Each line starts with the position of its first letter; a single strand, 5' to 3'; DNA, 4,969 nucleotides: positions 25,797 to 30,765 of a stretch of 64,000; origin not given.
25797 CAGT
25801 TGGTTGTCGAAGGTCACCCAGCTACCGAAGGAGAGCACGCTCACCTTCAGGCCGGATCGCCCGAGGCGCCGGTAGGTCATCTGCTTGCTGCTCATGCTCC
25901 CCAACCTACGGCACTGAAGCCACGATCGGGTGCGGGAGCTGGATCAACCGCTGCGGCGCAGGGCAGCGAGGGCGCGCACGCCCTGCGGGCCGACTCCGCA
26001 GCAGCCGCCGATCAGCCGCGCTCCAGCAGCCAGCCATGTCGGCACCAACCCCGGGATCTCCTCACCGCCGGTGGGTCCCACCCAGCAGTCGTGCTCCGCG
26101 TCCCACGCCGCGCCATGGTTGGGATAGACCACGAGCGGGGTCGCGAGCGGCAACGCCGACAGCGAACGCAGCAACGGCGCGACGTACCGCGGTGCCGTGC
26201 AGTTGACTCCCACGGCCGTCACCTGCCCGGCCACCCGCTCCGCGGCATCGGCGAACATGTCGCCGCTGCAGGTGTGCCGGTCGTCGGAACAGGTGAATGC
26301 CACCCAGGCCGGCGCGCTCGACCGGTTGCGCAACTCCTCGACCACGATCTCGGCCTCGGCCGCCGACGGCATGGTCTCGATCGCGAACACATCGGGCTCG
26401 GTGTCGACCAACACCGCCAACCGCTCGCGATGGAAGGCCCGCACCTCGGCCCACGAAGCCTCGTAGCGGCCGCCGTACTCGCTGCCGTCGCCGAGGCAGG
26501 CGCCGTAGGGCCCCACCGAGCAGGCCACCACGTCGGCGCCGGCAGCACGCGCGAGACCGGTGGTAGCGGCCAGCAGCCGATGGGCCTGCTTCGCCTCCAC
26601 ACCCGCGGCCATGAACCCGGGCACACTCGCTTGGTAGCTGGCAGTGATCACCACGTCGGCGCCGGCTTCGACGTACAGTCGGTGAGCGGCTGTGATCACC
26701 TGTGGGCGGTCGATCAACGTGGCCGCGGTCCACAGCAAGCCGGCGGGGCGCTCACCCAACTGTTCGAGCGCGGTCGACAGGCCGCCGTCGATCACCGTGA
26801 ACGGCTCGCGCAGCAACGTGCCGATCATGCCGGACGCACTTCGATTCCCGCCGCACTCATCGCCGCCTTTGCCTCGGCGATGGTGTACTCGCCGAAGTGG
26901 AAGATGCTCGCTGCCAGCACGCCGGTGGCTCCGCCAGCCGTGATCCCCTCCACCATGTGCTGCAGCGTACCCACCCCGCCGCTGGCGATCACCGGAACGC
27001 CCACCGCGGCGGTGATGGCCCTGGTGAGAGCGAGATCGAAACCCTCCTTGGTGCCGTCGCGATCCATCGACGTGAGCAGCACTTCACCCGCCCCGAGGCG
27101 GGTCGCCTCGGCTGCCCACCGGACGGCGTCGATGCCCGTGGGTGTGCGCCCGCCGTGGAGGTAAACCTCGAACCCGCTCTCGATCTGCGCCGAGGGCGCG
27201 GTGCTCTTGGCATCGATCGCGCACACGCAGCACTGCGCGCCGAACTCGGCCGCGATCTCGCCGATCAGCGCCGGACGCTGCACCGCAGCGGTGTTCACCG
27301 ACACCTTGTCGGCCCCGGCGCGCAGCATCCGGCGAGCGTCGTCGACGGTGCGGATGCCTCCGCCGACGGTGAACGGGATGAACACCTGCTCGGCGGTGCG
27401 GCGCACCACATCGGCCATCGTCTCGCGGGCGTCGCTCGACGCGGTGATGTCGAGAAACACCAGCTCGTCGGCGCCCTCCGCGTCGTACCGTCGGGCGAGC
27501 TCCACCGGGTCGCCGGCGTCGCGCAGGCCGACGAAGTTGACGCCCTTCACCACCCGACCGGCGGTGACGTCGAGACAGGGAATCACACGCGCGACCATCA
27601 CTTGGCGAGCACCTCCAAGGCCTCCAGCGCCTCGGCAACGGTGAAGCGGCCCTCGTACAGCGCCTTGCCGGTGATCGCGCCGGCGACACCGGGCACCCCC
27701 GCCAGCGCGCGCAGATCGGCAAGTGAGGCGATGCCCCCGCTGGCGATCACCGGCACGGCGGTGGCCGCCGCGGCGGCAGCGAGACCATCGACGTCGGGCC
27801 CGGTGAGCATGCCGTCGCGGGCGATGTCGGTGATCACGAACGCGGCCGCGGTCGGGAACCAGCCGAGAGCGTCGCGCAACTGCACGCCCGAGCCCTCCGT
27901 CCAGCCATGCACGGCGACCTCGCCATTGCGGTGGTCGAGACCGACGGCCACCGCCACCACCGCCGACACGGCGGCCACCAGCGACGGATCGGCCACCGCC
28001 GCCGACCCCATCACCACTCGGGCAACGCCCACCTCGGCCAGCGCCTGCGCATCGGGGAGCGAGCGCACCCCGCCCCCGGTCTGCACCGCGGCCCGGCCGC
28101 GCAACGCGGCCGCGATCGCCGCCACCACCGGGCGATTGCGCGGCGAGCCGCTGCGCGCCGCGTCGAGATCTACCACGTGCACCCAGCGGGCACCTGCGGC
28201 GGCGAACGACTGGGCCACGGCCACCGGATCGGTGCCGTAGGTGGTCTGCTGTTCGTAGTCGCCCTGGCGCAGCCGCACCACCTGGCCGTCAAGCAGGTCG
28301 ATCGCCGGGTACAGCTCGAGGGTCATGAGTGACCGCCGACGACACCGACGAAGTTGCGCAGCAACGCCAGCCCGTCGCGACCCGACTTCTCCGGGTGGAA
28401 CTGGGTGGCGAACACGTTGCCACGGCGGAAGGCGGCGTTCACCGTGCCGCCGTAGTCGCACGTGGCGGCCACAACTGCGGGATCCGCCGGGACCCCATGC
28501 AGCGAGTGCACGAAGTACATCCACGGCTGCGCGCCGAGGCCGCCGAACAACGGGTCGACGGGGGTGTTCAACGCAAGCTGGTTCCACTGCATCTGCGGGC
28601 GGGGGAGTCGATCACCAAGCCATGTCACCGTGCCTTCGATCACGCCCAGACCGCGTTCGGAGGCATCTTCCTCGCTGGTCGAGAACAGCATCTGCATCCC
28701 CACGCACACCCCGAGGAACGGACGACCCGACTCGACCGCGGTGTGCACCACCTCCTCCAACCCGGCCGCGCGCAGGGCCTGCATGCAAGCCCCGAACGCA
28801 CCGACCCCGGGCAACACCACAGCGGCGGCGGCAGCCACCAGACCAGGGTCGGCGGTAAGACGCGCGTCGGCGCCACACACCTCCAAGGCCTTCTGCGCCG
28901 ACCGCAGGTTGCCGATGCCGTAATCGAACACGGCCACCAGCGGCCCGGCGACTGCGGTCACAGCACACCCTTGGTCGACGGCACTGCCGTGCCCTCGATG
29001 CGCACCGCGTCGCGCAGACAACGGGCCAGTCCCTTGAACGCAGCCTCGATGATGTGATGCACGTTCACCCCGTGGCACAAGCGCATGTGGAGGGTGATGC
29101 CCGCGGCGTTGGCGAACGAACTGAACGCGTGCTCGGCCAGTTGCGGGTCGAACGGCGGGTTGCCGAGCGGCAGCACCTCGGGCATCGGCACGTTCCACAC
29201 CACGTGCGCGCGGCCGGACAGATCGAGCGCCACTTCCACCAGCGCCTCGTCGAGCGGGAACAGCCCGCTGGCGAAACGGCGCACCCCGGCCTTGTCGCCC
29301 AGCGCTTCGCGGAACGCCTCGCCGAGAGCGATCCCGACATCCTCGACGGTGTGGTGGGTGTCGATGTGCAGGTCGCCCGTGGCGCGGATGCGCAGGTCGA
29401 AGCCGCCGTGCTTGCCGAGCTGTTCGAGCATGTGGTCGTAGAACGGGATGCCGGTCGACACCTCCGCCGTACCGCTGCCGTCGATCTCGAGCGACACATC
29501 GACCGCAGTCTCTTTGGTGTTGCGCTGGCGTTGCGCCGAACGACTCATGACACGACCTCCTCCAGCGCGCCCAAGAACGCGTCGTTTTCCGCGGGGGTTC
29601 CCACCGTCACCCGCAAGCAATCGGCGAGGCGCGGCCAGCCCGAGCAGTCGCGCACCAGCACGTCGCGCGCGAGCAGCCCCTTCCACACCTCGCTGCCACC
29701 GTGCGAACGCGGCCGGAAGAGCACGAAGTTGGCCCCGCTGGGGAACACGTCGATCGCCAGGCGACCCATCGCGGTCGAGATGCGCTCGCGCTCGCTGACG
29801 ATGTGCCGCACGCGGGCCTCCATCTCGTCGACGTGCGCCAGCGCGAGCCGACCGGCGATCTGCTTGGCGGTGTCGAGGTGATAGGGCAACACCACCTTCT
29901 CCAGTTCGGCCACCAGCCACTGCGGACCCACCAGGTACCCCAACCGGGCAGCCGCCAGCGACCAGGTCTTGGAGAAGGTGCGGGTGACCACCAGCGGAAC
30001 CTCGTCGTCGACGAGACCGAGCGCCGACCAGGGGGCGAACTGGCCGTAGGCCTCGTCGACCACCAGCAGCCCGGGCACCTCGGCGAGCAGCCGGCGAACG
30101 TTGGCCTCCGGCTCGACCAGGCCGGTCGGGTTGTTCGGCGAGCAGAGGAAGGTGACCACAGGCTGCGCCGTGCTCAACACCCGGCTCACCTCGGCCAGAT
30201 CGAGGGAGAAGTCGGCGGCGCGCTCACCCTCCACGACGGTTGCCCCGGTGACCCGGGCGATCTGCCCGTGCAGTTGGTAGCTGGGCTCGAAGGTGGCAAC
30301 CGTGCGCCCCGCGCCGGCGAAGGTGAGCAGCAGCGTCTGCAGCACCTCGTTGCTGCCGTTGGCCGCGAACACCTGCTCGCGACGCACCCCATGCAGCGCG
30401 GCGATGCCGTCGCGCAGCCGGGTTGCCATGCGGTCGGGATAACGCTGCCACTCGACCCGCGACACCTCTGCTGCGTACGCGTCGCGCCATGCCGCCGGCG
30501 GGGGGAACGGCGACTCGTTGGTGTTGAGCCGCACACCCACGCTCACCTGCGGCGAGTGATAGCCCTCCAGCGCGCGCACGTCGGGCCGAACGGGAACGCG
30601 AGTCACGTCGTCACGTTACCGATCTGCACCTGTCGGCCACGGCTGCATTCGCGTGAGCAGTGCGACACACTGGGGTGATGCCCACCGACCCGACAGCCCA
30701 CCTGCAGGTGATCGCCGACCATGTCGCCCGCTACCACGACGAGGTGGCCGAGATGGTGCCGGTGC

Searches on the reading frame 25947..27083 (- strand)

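Call 81: search_protein_families(library=ncbifam, proteins=[window:25947-27083:-], max_evalue=1e-10)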
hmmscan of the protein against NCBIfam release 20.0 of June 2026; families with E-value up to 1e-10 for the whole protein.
window:25947-27083:- (379 aa): 5 families
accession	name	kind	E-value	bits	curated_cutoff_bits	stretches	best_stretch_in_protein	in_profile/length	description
NF007020.0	PRK09485.1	equivalog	8.7e-92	307.4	215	1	90-375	8-302/306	homocysteine S-methyltransferase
NF006396.0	PRK08645.1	equivalog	9.7e-33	113.1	453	1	91-373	8-281/611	bifunctional homocysteine S-methyltransferase/methylenetetrahydrofolate reductase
TIGR02082.1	metH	equivalog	2.1e-14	52.2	1010.85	1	125-374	47-310/1182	methionine synthase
NF005718.0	PRK07534.1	equivalog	2.7e-13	49.9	338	1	99-373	19-291/337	betaine--homocysteine S-methyltransferase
NF007024.0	PRK09490.1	equivalog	3.6e-11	41.6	1497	1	124-374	62-327/1234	methionine synthase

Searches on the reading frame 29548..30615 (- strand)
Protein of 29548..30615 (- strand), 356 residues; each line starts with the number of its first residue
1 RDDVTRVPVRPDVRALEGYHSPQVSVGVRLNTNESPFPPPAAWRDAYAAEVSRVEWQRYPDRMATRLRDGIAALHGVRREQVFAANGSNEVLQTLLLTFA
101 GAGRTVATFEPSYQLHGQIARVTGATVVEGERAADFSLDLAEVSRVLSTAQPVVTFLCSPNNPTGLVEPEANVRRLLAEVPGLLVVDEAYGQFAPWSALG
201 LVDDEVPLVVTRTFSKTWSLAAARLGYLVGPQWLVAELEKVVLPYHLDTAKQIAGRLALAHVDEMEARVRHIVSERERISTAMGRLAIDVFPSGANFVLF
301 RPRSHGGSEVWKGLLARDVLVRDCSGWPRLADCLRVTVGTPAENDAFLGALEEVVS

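Call 77: search_protein_families(library=pfam, proteins=[window:29548-30615:-], max_evalue=0.00001)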
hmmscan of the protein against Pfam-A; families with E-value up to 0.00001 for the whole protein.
window:29548-30615:- (356 aa): 1 family
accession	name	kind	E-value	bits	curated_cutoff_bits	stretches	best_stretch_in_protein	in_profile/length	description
PF00155.27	Aminotran_1_2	-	1e-50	173.4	19.7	1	28-351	4-361/361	Aminotransferase class I and II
